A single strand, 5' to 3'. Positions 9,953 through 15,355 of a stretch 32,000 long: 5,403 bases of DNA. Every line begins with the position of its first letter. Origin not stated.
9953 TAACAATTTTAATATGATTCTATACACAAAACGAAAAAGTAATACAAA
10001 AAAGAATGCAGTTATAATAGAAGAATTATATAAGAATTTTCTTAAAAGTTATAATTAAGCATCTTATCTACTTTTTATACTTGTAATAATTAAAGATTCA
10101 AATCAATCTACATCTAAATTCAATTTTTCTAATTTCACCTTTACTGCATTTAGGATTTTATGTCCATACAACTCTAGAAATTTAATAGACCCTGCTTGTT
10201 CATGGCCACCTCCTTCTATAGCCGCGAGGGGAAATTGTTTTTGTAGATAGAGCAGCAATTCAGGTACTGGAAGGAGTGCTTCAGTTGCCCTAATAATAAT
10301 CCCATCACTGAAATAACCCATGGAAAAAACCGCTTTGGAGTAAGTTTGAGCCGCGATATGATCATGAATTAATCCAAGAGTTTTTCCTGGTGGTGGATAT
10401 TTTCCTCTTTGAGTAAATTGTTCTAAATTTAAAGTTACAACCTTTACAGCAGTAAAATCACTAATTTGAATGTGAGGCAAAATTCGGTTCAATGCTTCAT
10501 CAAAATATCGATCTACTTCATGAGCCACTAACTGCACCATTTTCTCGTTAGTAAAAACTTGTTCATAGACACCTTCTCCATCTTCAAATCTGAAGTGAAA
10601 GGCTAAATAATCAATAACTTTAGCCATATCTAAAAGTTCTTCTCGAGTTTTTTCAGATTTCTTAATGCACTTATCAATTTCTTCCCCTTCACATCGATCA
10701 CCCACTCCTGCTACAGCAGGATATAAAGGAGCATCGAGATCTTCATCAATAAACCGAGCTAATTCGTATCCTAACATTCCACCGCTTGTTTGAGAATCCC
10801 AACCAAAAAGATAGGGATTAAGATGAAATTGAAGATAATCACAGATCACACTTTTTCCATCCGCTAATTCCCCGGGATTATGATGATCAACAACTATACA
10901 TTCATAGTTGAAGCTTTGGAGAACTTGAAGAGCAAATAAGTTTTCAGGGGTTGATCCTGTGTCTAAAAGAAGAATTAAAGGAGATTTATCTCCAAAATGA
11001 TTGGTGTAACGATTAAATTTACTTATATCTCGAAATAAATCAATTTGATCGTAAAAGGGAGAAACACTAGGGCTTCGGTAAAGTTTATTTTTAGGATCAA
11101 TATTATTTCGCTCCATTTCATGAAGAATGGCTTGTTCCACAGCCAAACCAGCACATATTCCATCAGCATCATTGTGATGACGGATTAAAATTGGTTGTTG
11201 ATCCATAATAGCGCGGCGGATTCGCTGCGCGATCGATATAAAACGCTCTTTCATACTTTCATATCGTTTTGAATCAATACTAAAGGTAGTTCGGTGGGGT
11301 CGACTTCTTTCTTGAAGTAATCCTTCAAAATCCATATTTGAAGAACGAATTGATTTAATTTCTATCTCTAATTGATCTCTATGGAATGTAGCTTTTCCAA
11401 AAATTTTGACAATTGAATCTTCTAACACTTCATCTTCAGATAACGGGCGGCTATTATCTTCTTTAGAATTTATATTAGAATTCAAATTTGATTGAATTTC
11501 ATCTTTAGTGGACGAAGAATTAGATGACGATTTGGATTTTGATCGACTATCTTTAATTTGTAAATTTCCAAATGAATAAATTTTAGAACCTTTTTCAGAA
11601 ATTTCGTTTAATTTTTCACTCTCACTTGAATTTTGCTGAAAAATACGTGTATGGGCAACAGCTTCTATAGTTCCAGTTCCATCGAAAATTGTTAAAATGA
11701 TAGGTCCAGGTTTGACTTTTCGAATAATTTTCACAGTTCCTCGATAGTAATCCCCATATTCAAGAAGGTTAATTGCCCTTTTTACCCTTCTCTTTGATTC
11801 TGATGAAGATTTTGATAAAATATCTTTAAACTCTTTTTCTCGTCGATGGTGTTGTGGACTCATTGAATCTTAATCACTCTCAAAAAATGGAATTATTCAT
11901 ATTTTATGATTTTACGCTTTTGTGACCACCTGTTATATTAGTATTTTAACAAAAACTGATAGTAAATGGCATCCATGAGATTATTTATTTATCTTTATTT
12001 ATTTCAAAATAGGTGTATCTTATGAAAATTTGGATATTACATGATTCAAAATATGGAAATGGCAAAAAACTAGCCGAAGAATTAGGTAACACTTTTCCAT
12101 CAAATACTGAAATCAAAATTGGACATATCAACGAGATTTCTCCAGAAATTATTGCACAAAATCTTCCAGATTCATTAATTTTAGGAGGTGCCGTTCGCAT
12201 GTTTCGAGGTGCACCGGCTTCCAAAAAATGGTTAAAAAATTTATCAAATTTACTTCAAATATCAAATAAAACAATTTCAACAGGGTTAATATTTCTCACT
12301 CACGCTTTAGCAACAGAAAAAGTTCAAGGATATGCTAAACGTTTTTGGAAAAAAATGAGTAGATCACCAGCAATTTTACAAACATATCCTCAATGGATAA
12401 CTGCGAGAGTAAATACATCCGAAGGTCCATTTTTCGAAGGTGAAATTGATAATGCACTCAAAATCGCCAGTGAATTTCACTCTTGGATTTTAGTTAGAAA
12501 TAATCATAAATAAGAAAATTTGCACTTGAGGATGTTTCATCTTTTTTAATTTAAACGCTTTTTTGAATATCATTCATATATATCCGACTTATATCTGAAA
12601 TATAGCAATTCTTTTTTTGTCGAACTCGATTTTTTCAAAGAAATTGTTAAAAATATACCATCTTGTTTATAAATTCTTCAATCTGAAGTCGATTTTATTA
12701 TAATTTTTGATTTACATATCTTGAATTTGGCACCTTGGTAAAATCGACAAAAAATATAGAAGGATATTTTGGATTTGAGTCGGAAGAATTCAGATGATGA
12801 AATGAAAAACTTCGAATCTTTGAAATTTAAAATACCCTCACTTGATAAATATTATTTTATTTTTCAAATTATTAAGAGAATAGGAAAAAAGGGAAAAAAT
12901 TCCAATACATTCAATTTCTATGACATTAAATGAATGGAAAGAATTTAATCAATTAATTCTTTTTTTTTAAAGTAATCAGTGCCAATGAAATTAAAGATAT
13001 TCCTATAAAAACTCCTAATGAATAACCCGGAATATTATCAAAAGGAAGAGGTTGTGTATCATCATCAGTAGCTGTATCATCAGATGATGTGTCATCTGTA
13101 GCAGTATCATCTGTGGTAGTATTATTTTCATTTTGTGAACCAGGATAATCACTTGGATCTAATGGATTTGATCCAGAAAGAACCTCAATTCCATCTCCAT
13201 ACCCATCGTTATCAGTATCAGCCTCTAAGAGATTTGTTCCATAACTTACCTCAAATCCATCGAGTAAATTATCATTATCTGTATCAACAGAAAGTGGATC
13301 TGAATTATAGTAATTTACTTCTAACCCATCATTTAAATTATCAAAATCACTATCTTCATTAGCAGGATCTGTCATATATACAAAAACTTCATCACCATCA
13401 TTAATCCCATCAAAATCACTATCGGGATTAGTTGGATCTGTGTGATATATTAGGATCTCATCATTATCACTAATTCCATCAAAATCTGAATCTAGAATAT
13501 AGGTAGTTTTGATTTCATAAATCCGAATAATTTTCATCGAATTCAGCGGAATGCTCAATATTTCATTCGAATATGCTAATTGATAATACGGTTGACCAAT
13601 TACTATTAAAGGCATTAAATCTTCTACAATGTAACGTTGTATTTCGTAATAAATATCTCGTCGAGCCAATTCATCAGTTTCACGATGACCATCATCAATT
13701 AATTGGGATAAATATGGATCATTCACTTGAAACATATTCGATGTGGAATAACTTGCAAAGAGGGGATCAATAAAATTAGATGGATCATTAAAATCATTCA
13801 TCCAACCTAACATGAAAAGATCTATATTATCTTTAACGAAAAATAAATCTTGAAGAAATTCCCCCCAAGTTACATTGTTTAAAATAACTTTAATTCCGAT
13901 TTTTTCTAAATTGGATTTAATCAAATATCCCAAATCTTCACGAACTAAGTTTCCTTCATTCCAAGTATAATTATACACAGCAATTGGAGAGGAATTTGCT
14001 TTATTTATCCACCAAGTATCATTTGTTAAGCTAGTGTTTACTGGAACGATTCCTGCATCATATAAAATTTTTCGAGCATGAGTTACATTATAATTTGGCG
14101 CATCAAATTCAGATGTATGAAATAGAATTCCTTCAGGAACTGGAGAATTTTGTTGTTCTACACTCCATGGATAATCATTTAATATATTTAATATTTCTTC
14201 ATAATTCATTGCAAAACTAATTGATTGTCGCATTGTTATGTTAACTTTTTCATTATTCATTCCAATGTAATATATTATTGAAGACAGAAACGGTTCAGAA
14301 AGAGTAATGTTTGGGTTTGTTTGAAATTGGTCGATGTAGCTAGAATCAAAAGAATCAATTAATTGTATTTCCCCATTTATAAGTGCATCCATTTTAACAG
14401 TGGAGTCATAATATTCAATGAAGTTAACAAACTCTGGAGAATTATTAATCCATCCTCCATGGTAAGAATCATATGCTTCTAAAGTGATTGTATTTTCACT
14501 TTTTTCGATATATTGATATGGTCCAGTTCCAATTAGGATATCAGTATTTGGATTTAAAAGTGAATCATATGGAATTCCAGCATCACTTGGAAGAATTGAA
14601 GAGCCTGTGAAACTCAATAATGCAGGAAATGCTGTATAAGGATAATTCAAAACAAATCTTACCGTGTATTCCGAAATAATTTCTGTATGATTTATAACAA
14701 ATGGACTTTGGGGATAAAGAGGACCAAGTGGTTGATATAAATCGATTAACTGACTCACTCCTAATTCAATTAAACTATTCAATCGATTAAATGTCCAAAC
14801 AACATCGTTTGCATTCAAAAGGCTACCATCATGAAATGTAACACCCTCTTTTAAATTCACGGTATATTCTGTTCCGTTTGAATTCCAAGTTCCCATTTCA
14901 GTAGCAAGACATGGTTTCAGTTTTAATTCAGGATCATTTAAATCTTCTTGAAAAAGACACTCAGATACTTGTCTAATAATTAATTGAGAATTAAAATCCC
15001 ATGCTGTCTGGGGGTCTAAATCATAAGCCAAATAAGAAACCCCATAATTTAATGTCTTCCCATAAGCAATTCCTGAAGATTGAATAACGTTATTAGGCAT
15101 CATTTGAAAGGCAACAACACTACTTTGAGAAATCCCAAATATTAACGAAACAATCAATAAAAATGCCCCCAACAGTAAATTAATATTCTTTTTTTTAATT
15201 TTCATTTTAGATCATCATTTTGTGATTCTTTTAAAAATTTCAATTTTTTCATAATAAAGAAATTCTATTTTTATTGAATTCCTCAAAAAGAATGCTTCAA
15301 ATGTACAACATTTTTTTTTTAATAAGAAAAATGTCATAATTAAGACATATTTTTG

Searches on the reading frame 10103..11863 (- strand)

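Call 60: search_protein_families(library=pfam, proteins=[window:10103-11863:-], max_evalue=0.001)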
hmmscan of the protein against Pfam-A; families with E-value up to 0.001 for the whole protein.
window:10103-11863:- (586 aa): 2 families
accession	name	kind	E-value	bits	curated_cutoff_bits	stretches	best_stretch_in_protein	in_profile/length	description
PF01368.27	DHH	-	3e-06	27.9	28.1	1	225-343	2-86/125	DHH family, N-terminal domain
PF01336.31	tRNA_anti-codon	-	7.8e-05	23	27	0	42-103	5-59/75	OB-fold nucleic acid binding domain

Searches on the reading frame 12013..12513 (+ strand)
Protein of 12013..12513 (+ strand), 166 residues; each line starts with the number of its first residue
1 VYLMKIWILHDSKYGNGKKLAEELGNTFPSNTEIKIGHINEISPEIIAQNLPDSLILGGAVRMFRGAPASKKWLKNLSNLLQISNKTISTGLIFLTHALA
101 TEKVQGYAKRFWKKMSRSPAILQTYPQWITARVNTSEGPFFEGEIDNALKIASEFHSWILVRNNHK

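Call 60: search_protein_families(library=pfam, proteins=[window:12013-12513:+], max_evalue=0.001)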
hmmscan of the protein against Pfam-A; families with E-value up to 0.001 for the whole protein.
window:12013-12513:+ (166 aa): 1 family
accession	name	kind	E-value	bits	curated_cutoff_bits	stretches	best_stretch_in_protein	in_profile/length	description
PF12724.12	Flavodoxin_5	-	0.00058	20.6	27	1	8-114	2-102/145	Flavodoxin domain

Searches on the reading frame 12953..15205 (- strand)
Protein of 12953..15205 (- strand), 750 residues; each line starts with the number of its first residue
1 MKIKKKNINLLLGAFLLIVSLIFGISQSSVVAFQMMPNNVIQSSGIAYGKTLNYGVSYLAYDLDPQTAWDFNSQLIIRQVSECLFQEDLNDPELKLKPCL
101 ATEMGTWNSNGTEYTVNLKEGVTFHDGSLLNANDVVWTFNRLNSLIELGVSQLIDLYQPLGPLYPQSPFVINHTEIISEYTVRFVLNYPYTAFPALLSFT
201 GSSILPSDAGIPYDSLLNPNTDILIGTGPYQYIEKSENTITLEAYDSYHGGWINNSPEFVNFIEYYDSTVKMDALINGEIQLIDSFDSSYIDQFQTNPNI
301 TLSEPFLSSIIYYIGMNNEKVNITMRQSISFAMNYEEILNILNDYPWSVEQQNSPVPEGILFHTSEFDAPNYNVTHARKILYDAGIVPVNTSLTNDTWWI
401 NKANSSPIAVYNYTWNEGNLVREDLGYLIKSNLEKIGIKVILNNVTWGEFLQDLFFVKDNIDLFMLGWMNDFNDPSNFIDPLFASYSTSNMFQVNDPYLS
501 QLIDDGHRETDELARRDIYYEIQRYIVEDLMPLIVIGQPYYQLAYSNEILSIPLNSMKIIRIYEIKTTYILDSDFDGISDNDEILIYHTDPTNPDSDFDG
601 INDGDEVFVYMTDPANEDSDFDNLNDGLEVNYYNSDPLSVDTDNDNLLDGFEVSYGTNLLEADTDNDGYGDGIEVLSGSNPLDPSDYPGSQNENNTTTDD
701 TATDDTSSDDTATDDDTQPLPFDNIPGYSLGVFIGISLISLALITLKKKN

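Call 60: search_protein_families(library=pfam, proteins=[window:12953-15205:-], max_evalue=0.001)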
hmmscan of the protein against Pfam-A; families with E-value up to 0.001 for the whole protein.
window:12953-15205:- (750 aa): 2 families
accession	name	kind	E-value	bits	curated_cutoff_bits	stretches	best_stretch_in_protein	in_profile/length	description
PF00496.27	SBP_bac_5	-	3.1e-57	194.8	32.4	1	95-488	1-366/368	Bacterial extracellular solute-binding proteins, family 5 Middle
PF18884.5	TSP3_bac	-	4.7e-15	55.6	25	1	663-684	1-22/22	Bacterial TSP3 repeat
